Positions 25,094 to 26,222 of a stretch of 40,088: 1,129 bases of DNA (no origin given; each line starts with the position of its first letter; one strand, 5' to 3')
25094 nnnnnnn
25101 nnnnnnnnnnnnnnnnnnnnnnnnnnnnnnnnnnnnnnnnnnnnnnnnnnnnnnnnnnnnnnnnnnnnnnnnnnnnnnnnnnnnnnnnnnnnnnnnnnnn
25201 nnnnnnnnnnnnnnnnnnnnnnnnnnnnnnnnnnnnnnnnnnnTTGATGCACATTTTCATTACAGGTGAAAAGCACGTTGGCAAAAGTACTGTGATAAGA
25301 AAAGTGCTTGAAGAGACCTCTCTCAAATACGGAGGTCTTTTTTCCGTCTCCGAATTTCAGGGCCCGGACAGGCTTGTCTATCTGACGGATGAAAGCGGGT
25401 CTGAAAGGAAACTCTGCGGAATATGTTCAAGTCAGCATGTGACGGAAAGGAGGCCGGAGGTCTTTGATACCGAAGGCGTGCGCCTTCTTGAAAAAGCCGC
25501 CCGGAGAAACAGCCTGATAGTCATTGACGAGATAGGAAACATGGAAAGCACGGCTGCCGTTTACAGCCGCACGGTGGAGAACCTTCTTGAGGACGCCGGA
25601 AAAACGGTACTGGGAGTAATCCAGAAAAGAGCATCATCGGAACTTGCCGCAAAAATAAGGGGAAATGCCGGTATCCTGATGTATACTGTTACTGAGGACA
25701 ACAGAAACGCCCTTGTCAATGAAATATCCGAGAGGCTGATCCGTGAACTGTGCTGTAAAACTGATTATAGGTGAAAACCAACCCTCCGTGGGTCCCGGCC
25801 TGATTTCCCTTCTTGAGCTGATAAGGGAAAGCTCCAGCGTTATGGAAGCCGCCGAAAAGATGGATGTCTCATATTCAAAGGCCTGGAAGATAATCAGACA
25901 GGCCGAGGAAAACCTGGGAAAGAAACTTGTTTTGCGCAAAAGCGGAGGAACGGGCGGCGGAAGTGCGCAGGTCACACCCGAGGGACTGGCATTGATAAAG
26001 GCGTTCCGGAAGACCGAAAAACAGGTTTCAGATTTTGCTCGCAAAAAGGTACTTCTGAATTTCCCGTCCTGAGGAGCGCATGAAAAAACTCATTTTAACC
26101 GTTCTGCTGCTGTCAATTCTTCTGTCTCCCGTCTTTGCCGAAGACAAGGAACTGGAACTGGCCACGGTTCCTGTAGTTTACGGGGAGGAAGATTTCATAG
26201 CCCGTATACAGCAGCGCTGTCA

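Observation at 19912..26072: A compact selenium-utilisation island with the complete orphan-SelD / selenium-dependent molybdenum hydroxylase maturation gene set but no hydroxylase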

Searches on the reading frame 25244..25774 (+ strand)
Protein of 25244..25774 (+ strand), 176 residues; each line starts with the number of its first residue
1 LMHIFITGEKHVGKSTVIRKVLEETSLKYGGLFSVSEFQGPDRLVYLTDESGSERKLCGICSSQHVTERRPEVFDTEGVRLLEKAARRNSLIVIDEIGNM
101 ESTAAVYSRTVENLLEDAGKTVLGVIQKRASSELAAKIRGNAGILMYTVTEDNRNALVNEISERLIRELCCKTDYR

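Call 3: search_protein_families(library=ncbifam, proteins=[window:25244-25774:+], max_evalue=0.001)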
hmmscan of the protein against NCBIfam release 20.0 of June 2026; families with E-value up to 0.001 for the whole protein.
window:25244-25774:+ (176 aa): 1 family
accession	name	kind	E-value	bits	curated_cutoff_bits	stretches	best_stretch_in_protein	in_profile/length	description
NF010248.0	PRK13695.1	equivalog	7.6e-23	81.1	156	1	1-168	3-178/180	NTPase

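Call 4: search_protein_families(library=pfam, proteins=[window:25244-25774:+], max_evalue=0.001)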
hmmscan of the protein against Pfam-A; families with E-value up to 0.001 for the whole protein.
window:25244-25774:+ (176 aa): 3 families
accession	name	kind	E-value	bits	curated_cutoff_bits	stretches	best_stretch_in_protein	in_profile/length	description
PF03266.21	NTPase_1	-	3.8e-27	95.6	23.9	1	3-161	1-167/168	NTPase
PF13401.12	AAA_22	-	5.8e-07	30.3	27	1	3-114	7-110/130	AAA domain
PF13173.12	AAA_14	-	6.3e-06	26.6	27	1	4-144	5-117/129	AAA domain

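Call 44: find_homologous_proteins(query=window:25247-25774:+, max_evalue=0.00001)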
Query window:25247-25774:+ (175 aa): 72 proteins with E <= 0.00001 among 216 candidates.
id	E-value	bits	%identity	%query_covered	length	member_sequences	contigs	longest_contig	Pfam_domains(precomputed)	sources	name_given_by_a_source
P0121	6.5e-104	363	98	100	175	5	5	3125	PF03266.22,PF13401.13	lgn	-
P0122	6.6e-83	294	79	100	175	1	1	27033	PF03266.22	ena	-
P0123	1.5e-77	277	74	100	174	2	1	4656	PF03266.22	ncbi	-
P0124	2.3e-76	273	76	100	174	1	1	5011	PF03266.22,PF13401.13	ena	-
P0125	1.6e-73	264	73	100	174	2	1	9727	PF03266.22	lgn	-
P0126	1.3e-72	261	73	100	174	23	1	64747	PF13173.13,PF03266.22,PF13401.13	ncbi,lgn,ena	-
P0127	6.7e-47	177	51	98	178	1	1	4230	PF03266.22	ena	-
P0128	2.4e-46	176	49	98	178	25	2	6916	PF03266.22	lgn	-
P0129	2.5e-46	176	50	98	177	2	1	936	PF03266.22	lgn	-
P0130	9.2e-46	174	51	98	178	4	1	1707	PF03266.22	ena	-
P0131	8.0e-44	167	49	97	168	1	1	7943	PF13173.13,PF03266.22,PF13401.13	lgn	-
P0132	4.3e-43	165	49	98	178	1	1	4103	PF03266.22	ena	-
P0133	5.8e-43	165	52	94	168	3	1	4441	PF03266.22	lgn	-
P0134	6.7e-43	164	52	94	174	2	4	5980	PF13173.13,PF03266.22,PF13401.13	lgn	-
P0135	7.3e-43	164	49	100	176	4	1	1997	PF03266.22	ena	-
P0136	1.7e-42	163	48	100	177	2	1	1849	PF03266.22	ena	-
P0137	3.1e-42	162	48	96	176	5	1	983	PF03266.22,PF13401.13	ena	-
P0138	1.0e-41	161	49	100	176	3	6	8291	PF03266.22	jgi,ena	jgi:nucleoside-triphosphatase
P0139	1.2e-41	160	48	100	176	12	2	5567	PF03266.22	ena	-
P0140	3.8e-36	143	51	90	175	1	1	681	PF03266.22,PF13401.13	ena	-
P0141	6.4e-36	142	49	91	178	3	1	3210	PF03266.22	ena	-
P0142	6.4e-35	139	51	89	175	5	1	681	PF03266.22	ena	-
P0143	8.0e-35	138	49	90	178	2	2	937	PF03266.22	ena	-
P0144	1.1e-34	138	50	90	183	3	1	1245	PF03266.22,PF13401.13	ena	-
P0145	1.2e-33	134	48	90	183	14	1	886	PF03266.22,PF13401.13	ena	-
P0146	1.4e-33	134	49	89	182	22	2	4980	PF03266.22,PF13401.13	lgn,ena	-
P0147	2.5e-32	130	45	91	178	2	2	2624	PF03266.22,PF13401.13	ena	-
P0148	1.7e-31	127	44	93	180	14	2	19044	PF03266.22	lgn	-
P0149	1.3e-30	125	44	91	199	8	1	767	PF03266.22,PF13401.13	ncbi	-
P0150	1.6e-30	124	46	93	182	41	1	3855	PF03266.22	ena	-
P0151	2.9e-30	123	46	91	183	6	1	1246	PF03266.22,PF13401.13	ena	-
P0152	3.1e-29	120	49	84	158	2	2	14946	PF03266.22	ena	-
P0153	2.0e-26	111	43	91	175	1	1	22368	PF03266.22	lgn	-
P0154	5.2e-25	106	45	94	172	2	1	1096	PF03266.22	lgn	-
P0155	1.2e-22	99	44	94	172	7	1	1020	PF03266.22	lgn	-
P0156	1.6e-21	95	39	94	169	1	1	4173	PF03266.22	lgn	-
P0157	7.8e-20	90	36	94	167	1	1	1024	PF13173.13,PF03266.22,PF13401.13,PF13191.13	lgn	-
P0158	1.6e-13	69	37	96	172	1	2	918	PF03266.22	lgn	-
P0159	3.8e-13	68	38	94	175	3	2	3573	PF03266.22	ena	-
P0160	8.0e-12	64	35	91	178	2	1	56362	PF03266.22,PF13401.13,PF13191.13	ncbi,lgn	-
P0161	1.1e-11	63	34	94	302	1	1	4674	PF03266.22,PF00293.35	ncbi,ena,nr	ncbi:MAG: NUDIX domain-containing protein [Oscillospiraceae bacterium]|nr:NUDIX domain-containing pr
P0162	1.2e-11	63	32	94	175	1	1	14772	PF03266.22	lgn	-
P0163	1.3e-11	63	31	94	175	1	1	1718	PF03266.22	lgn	-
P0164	1.7e-11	62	34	91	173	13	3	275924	PF03266.22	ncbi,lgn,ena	-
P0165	1.9e-11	62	34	94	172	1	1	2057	PF03266.22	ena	-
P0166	2.8e-11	62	32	95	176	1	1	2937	PF03266.22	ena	-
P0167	4.1e-11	61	35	93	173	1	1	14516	PF03266.22,PF13401.13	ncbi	-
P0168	5.3e-11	61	33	91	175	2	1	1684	PF03266.22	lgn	-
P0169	6.1e-11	61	34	95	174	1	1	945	PF03266.22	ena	-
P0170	1.4e-10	60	34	92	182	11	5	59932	PF03266.22,PF13401.13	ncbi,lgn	-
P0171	1.6e-10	59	35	92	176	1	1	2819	PF03266.22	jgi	-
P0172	1.9e-10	59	33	97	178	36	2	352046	PF03266.22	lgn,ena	-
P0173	2.1e-10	59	34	95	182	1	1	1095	PF03266.22,PF00004.36,PF13401.13,PF07728.21,PF13191.13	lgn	-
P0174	3.3e-10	58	31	97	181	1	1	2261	PF03266.22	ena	-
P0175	3.8e-10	58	34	94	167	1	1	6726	PF03266.22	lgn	-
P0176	1.1e-9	57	34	93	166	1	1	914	PF03266.22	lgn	-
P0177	4.2e-9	55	34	94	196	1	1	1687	PF03266.22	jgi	jgi:nucleoside-triphosphatase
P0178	5.7e-9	54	32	94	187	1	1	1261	PF03266.22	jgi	-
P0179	7.2e-9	54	32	94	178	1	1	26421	PF03266.22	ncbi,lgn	ncbi:MAG: nucleoside-triphosphatase [Bacillota bacterium]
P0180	8.9e-9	54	31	96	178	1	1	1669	PF03266.22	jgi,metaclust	metaclust:\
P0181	1.4e-8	53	38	91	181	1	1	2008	PF03266.22,PF13401.13,PF03215.22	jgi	jgi:nucleoside-triphosphatase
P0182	1.4e-8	53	28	93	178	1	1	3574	PF03266.22,PF13401.13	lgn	-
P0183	2.1e-8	52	37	91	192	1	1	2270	PF03266.22,PF13401.13,PF03215.22,PF13191.13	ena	-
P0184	2.2e-8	52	33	91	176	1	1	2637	PF03266.22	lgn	-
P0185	2.4e-8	52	33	93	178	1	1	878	PF03266.22,PF13401.13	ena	-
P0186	7.1e-8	51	33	93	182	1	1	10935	PF03266.22,PF13401.13,PF07728.21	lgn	-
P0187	2.3e-7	49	33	89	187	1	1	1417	PF03266.22,PF13401.13,PF13191.13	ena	-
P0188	7.3e-7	47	32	94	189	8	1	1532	PF03266.22,PF13401.13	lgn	-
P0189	7.3e-7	47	31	92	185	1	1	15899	PF03266.22,PF10649.16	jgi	jgi:nucleoside-triphosphatase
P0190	1.4e-6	46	32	95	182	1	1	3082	PF03266.22,PF13401.13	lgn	-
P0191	1.7e-6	46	30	93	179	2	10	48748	PF03266.22,PF00004.36,PF13401.13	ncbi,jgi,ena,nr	ncbi:MAG: nucleoside-triphosphatase [Candidatus Euphemobacter frigidus]|nr:nucleoside-triphosphatase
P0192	9.5e-6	44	30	86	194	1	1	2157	PF03266.22,PF13191.13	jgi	jgi:nucleoside-triphosphatase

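Call 45: find_encoding_contigs(protein=P0126, flank=10000, max_places=2)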
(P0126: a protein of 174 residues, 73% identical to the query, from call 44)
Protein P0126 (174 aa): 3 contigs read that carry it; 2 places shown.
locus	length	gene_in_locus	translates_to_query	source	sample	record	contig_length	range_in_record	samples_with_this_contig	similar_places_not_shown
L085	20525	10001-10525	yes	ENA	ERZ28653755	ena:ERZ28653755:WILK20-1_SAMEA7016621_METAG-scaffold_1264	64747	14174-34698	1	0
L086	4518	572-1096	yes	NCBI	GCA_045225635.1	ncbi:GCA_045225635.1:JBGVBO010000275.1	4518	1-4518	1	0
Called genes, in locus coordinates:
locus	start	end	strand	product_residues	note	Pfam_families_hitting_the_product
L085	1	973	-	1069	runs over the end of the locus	PF00128:Alpha-amylase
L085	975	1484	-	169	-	PF01195:Pept_tRNA_hydro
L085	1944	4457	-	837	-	PF00133:tRNA-synt_1, PF01406:tRNA-synt_1e (faint), PF09334:tRNA-synt_1g, PF13603:tRNA-synt_1_2, PF00133:tRNA-synt_1 (weak), PF08264:Anticodon_1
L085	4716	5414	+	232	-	PF19842:YqeC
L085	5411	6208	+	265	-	-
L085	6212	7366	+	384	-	PF00266:Aminotran_5, PF00155:Aminotran_1_2, PF01041:DegT_DnrJ_EryC1, PF01053:Cys_Met_Meta_PP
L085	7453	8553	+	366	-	PF04143:Sulf_transp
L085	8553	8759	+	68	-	PF01206:TusA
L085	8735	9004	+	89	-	PF11823:Se_S_carrier (weak)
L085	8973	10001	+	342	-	PF00586:AIRS, PF02769:AIRS_C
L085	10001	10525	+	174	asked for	PF03266:NTPase_1, PF13173:AAA_14 (faint), PF13401:AAA_22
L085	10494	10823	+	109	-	PF00126:HTH_1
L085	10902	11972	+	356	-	PF01497:Peripla_BP_2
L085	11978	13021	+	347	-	PF01032:FecCD, PF00950:ABC-3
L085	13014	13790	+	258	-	PF00005:ABC_tran, PF02463:SMC_N (faint), PF13304:AAA_21 (faint)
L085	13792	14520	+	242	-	PF13847:Methyltransf_31, PF08241:Methyltransf_11, PF08242:Methyltransf_12 (weak), PF13649:Methyltransf_25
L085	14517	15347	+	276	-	PF02625:XdhC_CoxI, PF13478:XdhC_C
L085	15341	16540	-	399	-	PF03315:SDH_beta, PF03313:SDH_alpha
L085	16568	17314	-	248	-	-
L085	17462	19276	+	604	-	PF02518:HATPase_c (weak), PF00204:DNA_gyraseB, PF01751:Toprim, PF00986:DNA_gyraseB_C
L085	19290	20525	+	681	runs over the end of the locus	PF00521:DNA_topoisoIV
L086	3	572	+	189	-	?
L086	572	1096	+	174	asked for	PF03266:NTPase_1, PF13173:AAA_14 (faint), PF13401:AAA_22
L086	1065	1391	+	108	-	PF00126:HTH_1 (weak)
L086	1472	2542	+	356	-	PF01497:Peripla_BP_2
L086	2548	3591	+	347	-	PF01032:FecCD, PF00950:ABC-3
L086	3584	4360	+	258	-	PF00005:ABC_tran, PF02463:SMC_N (faint), PF13304:AAA_21 (faint)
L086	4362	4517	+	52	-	?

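Call 46: find_encoding_contigs(protein=P0148, flank=8000, max_places=2)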
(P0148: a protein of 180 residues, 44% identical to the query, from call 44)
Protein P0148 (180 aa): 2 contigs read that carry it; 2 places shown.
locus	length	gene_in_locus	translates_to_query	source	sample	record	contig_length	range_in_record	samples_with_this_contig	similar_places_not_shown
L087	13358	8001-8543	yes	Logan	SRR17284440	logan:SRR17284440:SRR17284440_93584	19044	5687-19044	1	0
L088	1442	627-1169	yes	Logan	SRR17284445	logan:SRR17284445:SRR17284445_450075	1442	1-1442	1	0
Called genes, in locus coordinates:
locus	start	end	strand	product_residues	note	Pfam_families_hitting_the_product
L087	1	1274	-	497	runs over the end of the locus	PF03193:RsgA_GTPase (faint), PF13555:AAA_29 (faint), PF00005:ABC_tran, PF13304:AAA_21 (faint), PF00005:ABC_tran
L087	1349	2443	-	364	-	PF13407:Peripla_BP_4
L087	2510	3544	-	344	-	PF01408:GFO_IDH_MocA, PF22725:GFO_IDH_MocA_C3, PF02894:GFO_IDH_MocA_C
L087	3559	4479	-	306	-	PF10566:Glyco_hydro_97 (faint), PF01261:AP_endonuc_2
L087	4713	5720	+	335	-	PF00356:LacI (weak), PF00532:Peripla_BP_1, PF13407:Peripla_BP_4, PF13377:Peripla_BP_3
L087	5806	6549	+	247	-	PF02001:DUF134, PF02579:Nitro_FeMo-Co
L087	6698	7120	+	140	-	PF05014:Nuc_deoxyrib_tr, PF15891:Nuc_deoxyri_tr2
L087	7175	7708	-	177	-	PF02525:Flavodoxin_2, PF03358:FMN_red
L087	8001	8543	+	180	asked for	PF03266:NTPase_1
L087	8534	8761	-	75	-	PF13476:AAA_23 (weak)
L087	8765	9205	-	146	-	PF18931:DUF5680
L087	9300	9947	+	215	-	PF06897:DUF1269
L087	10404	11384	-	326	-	-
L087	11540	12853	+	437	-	PF13173:AAA_14, PF13635:DUF4143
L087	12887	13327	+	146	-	-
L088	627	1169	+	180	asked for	PF03266:NTPase_1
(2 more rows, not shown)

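Call 47: find_encoding_contigs(protein=P0164, flank=6000, max_places=2)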
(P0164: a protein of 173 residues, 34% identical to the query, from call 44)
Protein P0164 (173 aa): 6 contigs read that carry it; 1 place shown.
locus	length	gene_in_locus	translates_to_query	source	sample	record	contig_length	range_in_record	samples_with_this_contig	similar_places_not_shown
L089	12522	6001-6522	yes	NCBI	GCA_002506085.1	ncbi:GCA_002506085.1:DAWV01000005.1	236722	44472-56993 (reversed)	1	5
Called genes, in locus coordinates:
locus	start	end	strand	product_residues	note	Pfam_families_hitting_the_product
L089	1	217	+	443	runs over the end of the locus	PF01523:PmbA_TldD_1st, PF19290:PmbA_TldD_2nd (weak), PF19289:PmbA_TldD_3rd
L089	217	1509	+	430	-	PF01523:PmbA_TldD_1st (weak), PF19290:PmbA_TldD_2nd (weak), PF19289:PmbA_TldD_3rd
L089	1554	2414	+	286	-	-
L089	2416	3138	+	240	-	PF06745:ATPase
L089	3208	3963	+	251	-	-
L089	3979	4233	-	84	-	PF07441:BofA (weak)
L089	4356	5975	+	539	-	-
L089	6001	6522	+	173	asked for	PF03266:NTPase_1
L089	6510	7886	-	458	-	PF02878:PGM_PMM_I, PF02879:PGM_PMM_II, PF02880:PGM_PMM_III, PF00408:PGM_PMM_IV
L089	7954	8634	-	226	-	PF19122:DUF5806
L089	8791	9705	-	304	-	PF02899:Phage_int_SAM_1 (faint), PF13495:Phage_int_SAM_4 (weak), PF00589:Phage_integrase, PF22823:MrpR_C_cat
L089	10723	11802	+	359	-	-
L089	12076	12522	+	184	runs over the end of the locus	-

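Call 48: find_encoding_contigs(protein=P0153, flank=10000, max_places=1)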
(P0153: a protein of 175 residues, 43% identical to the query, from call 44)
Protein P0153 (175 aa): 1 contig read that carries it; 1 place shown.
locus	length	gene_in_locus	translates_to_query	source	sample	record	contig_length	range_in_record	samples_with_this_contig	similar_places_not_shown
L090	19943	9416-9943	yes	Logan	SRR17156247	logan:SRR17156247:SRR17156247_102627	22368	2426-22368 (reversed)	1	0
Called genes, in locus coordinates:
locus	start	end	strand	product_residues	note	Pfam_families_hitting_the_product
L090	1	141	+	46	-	?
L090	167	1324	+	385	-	-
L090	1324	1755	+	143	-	PF14102:Caps_synth_CapC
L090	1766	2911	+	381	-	-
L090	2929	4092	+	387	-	PF24827:AstE_AspA_cat (faint)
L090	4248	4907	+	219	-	PF19842:YqeC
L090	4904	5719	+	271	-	-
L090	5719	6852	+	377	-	PF00266:Aminotran_5, PF00155:Aminotran_1_2 (weak), PF01041:DegT_DnrJ_EryC1, PF01053:Cys_Met_Meta_PP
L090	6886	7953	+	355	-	PF04143:Sulf_transp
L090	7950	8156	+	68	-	PF01206:TusA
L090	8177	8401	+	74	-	-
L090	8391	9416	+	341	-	PF00586:AIRS, PF02769:AIRS_C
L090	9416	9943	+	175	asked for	PF03266:NTPase_1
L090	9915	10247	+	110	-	PF00126:HTH_1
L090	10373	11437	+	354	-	PF01497:Peripla_BP_2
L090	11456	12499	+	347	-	PF01032:FecCD, PF00950:ABC-3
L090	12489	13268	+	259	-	PF02463:SMC_N (faint), PF00005:ABC_tran, PF13304:AAA_21 (weak)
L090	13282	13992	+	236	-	PF13649:Methyltransf_25 (weak)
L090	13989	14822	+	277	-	PF02625:XdhC_CoxI, PF13478:XdhC_C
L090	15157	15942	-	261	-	PF04452:Methyltrans_RNA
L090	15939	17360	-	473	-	PF13180:PDZ_2 (weak), PF00595:PDZ (weak), PF17820:PDZ_6 (weak), PF03572:Peptidase_S41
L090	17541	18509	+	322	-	PF01790:LGT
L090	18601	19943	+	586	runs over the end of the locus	PF01321:Creatinase_N, PF16189:Creatinase_N_2, PF00557:Peptidase_M24, PF16188:Peptidase_M24_C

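Call 49: find_encoding_contigs(protein=P0138, flank=8000, max_places=2)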
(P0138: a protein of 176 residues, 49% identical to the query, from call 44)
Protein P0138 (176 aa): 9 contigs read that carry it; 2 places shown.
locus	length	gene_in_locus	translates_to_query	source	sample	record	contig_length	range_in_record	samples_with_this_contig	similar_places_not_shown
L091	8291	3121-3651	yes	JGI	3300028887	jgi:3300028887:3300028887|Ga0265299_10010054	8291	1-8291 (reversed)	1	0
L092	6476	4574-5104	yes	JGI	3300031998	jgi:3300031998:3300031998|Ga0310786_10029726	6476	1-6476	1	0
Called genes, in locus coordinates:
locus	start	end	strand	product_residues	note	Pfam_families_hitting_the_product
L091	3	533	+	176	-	?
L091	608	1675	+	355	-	PF04143:Sulf_transp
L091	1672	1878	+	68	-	PF01206:TusA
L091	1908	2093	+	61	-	PF11823:Se_S_carrier (weak)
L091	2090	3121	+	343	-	PF00586:AIRS, PF02769:AIRS_C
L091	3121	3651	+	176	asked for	PF03266:NTPase_1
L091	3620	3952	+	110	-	PF00126:HTH_1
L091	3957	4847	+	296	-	PF00781:DAGK_cat, PF19279:YegS_C (weak)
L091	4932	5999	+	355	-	PF01497:Peripla_BP_2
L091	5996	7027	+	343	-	PF01032:FecCD, PF00950:ABC-3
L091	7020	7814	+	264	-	PF00005:ABC_tran, PF02463:SMC_N (faint), PF13304:AAA_21 (weak)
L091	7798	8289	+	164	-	?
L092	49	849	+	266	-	-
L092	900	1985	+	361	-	PF00266:Aminotran_5, PF00155:Aminotran_1_2 (weak), PF01053:Cys_Met_Meta_PP, PF01041:DegT_DnrJ_EryC1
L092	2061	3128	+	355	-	PF04143:Sulf_transp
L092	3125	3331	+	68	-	PF01206:TusA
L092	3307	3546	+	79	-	PF11823:Se_S_carrier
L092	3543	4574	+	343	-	PF00586:AIRS, PF02769:AIRS_C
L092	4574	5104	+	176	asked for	PF03266:NTPase_1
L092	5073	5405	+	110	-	PF00126:HTH_1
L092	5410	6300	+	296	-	PF00781:DAGK_cat, PF19279:YegS_C (weak)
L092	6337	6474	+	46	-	?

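Call 63: search_solved_structures(query=window:25247-25774:+, max_evalue=0.001)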
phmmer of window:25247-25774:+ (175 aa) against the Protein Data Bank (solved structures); distinct sequences matched with E-value up to 0.001: 2.
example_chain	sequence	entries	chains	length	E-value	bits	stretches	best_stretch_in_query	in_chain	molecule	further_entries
1ye8_A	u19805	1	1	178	1.6e-09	41.4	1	1-162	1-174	Hypothetical UPF0334 kinase-like protein AQ_1292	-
2i3b_A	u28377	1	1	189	8.2e-09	39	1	90-160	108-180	Human Cancer-Related NTPase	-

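Call 81: list_cluster_members(proteins=[P0126, P0123, P0017])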
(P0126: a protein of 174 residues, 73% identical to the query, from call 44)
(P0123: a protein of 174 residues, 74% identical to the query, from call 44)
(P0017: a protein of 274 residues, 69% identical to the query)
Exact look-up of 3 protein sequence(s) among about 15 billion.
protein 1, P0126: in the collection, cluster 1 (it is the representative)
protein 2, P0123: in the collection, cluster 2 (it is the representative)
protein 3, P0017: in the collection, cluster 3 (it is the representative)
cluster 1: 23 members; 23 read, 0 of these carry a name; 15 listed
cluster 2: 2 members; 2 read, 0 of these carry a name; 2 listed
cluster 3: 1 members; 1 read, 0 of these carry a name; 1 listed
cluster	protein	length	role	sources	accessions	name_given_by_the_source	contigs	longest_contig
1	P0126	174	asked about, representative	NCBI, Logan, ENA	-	-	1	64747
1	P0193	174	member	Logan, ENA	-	-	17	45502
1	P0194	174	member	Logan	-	-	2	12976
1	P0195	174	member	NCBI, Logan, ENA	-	-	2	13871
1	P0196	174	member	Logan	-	-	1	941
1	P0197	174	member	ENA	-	-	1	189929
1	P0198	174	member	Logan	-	-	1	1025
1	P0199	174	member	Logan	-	-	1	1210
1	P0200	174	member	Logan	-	-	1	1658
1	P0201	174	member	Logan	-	-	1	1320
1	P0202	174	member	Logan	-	-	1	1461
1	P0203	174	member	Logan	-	-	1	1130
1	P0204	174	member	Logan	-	-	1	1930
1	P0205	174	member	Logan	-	-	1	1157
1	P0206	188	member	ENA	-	-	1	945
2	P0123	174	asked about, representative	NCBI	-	-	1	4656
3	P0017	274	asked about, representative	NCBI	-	-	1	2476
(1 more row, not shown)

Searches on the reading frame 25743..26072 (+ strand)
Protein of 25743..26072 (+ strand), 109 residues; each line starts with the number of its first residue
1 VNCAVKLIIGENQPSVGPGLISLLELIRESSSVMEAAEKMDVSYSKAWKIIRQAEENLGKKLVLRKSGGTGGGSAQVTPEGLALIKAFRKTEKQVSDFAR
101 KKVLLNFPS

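Call 3: search_protein_families(library=ncbifam, proteins=[window:25743-26072:+], max_evalue=0.001)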
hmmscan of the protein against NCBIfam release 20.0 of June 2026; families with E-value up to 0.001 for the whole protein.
window:25743-26072:+ (109 aa): 6 families
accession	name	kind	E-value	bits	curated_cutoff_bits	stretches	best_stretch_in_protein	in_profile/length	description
TIGR00637.1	ModE_repress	subfamily_domain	1.9e-18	66.4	98.5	1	16-96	2-82/100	ModE molybdate transport repressor domain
NF007957.0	PRK10676.1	equivalog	6.5e-11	41.8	369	1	18-89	19-90/263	molybdenum-dependent transcriptional regulator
NF045990.1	TransRegCbbRRhodb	equivalog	4.7e-05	22.6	450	1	24-99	14-86/304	LysR family regulator CbbR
NF007667.0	PRK10341.1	equivalog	9.8e-05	21.5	308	1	20-71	12-62/312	transcriptional regulator TdcA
TIGR03298.1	argP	subfamily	0.00047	19.3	273.55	1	24-97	9-76/292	ArgP/LysG family DNA-binding transcriptional regulator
NF009888.0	PRK13348.1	subfamily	0.00054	19.1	297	1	24-89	11-70/302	HTH-type transcriptional regulator ArgP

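Call 4: search_protein_families(library=pfam, proteins=[window:25743-26072:+], max_evalue=0.001)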
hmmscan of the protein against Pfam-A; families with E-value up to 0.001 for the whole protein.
window:25743-26072:+ (109 aa): 1 family
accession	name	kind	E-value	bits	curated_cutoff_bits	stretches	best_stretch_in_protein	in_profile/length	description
PF00126.33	HTH_1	-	1.8e-09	37.8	26.6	1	23-81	6-59/60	Bacterial regulatory helix-turn-helix protein, lysR family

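Call 64: search_solved_structures(query=window:25743-26072:+, max_evalue=0.01)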
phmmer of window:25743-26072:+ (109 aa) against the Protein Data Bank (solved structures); distinct sequences matched with E-value up to 0.01: 3.
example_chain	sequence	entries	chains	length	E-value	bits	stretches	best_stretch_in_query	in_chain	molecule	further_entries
2ijl_A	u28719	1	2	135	7.5e-10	42.3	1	15-101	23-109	Molybdenum-binding transcriptional repressor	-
1o7l_A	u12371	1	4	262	7.1e-07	32.7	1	16-88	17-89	TRANSCRIPTIONAL REGULATOR MODE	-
1b9m_A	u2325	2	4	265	7.2e-07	32.7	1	16-88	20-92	PROTEIN (MODE)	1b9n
